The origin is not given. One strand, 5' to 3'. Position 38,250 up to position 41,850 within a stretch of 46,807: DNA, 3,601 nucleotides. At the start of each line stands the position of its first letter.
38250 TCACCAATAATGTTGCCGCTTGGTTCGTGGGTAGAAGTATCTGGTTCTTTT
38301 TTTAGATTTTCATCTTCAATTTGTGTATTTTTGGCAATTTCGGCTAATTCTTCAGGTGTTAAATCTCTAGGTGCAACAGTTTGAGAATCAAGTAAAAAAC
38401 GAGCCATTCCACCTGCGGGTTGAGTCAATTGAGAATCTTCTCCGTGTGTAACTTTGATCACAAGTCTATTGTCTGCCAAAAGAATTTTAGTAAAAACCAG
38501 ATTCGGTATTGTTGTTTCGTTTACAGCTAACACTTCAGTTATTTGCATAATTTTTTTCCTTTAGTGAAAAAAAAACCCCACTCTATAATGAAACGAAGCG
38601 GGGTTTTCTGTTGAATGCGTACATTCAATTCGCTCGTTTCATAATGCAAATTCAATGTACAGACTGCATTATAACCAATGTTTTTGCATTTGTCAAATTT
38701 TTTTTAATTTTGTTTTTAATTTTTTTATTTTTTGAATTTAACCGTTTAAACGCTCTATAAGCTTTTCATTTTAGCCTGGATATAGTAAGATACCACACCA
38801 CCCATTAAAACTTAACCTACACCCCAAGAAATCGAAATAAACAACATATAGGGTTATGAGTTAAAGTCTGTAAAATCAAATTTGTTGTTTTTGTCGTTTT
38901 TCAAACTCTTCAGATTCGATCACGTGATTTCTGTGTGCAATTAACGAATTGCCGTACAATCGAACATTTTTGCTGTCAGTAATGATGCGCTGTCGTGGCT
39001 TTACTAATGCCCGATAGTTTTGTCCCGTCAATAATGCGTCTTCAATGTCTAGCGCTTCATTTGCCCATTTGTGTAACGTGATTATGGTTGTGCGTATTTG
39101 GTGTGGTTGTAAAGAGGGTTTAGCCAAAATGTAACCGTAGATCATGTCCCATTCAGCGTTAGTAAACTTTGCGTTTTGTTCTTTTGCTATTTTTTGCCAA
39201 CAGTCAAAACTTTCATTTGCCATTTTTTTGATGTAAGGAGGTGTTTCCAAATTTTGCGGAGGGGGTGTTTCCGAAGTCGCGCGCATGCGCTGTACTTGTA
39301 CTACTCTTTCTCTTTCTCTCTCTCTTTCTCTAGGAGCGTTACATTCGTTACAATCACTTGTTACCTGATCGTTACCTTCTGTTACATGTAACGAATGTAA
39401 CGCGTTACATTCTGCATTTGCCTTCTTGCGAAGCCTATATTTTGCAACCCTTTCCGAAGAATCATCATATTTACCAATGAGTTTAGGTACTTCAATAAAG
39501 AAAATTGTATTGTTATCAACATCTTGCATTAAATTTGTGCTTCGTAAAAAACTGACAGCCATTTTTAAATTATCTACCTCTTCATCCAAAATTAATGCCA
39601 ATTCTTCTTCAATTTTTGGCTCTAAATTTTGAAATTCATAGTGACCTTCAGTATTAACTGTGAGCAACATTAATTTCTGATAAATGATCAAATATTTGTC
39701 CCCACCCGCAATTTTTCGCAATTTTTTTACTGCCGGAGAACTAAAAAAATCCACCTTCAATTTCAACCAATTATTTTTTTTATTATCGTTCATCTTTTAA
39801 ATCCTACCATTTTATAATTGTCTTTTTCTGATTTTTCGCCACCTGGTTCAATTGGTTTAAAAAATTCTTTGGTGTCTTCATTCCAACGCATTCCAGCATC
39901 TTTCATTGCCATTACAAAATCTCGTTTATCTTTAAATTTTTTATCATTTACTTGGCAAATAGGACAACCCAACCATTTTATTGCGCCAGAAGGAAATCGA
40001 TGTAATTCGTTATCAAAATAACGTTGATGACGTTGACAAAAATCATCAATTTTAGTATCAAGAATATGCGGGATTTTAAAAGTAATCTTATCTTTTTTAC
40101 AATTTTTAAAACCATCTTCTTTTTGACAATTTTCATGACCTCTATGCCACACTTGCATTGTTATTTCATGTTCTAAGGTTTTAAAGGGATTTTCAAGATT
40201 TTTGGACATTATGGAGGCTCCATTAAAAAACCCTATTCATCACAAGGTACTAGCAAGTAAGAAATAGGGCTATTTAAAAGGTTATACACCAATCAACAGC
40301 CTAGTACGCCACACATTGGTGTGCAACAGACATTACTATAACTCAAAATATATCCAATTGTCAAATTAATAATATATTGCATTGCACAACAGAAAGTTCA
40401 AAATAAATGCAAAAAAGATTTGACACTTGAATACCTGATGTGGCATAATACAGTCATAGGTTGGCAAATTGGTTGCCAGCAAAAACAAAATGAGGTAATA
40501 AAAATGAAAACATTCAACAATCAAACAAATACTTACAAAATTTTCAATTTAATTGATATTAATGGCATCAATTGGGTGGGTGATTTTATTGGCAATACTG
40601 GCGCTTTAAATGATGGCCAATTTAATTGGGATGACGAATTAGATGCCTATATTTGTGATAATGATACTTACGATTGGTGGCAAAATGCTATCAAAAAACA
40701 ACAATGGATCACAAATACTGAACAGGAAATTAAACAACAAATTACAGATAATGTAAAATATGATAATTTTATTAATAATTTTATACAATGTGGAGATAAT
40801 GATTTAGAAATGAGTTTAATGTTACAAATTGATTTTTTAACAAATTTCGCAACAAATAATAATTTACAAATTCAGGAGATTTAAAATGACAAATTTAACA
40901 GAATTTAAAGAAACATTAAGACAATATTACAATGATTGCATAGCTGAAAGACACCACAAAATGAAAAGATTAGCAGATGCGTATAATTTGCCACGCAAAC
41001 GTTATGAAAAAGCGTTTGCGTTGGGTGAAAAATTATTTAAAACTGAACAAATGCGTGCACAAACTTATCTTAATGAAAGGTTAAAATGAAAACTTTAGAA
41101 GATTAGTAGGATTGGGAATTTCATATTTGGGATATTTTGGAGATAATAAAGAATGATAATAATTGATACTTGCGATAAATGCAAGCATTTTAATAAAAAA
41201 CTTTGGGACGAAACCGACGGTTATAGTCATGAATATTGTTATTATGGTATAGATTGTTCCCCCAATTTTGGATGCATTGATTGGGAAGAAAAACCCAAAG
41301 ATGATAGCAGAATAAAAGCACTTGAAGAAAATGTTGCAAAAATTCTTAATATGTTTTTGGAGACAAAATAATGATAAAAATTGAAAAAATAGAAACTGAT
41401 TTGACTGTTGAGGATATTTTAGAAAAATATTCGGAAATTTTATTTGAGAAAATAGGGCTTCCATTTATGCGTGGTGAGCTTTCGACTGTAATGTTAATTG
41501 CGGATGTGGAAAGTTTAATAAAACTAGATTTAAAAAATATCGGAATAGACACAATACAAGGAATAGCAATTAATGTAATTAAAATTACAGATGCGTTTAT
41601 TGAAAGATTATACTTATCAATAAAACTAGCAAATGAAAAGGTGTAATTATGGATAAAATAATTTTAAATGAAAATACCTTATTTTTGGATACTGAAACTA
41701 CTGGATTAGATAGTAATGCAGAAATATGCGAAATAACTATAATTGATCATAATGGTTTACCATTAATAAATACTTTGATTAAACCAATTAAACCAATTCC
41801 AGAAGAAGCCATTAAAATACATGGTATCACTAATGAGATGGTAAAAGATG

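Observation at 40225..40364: The short leftward early unit repeats the same promoter / alternative hairpins / terminator-before-ATG design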

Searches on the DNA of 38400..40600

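Call 31: search_rna_families(source=window, start=38400, end=40600, threshold=evalue, max_evalue=5)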
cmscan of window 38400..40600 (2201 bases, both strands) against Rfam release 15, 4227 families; matches with E-value up to 5: 6.
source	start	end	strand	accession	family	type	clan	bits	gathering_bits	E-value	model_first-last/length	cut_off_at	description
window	39726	39801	-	RF00086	SNORD27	Gene; snRNA; snoRNA; CD-box;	-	20.9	52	2.7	1-71/71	no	Small nucleolar RNA SNORD27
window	38957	38995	+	RF00701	mir-126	Gene; miRNA;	-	18.9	47.2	2.4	1-74/74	no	mir-126 microRNA precursor family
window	39093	39164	+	RF01625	ceN28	Gene; snRNA; snoRNA; CD-box;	-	18.3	70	1.6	1-88/88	no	Caenorhabditis snoRNA ceN28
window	38567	38672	-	RF00506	Thr_leader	Cis-reg; leader;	-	17.5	55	4.1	1-118/118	no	Threonine operon leader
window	39675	39755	-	RF02849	Ysr197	Gene; sRNA;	-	13.9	167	2.1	1-254/254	no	Yersinia sRNA 197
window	40023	40107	+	RF01259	snR63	Gene; snRNA; snoRNA; CD-box;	CL00061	12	50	3.9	1-255/255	no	Small nucleolar RNA snR63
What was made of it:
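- On Rfam int-alpA RNA (RF02996), and any other Rfam 15 family: Nothing relevant at E <= 5 in 38400-40600 (call 31).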

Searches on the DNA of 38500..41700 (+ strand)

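Call 7: search_dna_similar(query=window:38500-41700:+, collection=phages, mode=distant)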
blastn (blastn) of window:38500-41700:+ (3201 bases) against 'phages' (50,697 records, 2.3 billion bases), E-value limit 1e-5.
No match.

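Call 30: search_rna_families(sources=[L005, L006], threshold=evalue, max_evalue=1)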
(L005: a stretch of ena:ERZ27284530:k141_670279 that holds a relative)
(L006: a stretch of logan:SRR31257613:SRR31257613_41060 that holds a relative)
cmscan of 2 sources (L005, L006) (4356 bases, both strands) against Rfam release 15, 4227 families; matches with E-value up to 1: 1.
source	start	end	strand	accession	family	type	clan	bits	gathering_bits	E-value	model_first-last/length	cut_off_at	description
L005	562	629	+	RF02996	int-alpA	Gene; sRNA;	-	44.9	35.8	3.3e-07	1-71/71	no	int-alpA RNA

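Call 70: search_rna_families(sources=[L009, L011, L012, L013, L014, L015, L017, L018, L006], threshold=evalue, max_evalue=0.1)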
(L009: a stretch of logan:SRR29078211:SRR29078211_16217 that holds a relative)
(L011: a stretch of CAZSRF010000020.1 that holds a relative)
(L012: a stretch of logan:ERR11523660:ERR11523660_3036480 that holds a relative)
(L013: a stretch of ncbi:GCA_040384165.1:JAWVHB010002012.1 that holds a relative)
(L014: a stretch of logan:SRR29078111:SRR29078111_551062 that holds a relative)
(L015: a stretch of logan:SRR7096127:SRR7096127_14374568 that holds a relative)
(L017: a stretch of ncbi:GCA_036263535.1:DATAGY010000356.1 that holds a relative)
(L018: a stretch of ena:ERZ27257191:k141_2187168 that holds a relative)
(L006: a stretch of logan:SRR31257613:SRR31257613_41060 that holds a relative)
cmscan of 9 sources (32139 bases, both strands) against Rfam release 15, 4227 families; matches with E-value up to 0.1: 2.
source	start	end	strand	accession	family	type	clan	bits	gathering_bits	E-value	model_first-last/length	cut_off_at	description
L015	698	762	+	RF02996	int-alpA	Gene; sRNA;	-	38.7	35.8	9.6e-05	1-71/71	no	int-alpA RNA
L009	1841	1904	+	RF00005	tRNA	Gene; tRNA;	CL00001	36.6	29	0.00024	1-71/71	no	tRNA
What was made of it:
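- On Rfam int-alpA RNA (RF02996), and any other Rfam 15 family: No hit on the 8 related leaders at E <= 0.1 (call 70). int-alpA does hit L005 (44.9 bits) and L015 (38.7 bits), but elsewhere in those loci.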
